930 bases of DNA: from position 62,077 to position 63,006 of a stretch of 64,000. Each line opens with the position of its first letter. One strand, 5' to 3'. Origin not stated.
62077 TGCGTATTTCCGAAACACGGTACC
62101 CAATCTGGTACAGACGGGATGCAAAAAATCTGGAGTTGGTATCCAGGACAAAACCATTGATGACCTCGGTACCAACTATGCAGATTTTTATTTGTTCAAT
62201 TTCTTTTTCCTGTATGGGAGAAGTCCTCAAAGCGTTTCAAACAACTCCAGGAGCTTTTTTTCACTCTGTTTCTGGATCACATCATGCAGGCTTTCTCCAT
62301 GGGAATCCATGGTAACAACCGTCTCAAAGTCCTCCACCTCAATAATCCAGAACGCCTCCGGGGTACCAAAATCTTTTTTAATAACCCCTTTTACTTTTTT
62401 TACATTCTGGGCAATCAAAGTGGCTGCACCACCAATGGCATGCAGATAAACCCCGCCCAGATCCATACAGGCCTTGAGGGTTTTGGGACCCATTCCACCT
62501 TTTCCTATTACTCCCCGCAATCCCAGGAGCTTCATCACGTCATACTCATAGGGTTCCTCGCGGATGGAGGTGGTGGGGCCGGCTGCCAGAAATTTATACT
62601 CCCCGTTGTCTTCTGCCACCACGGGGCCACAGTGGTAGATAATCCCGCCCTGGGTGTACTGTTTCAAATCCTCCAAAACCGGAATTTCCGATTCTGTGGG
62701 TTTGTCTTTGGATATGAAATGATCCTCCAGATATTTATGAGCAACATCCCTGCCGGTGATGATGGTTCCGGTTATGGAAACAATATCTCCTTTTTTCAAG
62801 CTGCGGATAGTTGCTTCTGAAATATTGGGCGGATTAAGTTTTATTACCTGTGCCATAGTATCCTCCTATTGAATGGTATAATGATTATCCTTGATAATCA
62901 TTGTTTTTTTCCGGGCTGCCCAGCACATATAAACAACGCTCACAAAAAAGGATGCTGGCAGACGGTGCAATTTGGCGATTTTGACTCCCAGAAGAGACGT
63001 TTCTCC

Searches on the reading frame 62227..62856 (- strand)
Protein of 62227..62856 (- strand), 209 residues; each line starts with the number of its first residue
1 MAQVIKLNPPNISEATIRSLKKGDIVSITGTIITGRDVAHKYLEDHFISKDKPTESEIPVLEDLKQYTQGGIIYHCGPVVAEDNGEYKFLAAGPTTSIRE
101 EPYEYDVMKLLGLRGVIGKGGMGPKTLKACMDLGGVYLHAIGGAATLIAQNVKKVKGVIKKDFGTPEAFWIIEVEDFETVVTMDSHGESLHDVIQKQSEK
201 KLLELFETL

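Call 15: search_protein_families(library=pfam, proteins=[window:62227-62856:-], max_evalue=0.00001)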
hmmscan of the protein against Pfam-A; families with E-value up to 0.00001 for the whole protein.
window:62227-62856:- (209 aa): 1 family
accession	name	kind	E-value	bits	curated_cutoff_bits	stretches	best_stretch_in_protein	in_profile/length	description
PF05683.17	Fumerase_C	-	6.1e-50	169.9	22.2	1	4-192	28-203/205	Fumarase C-terminus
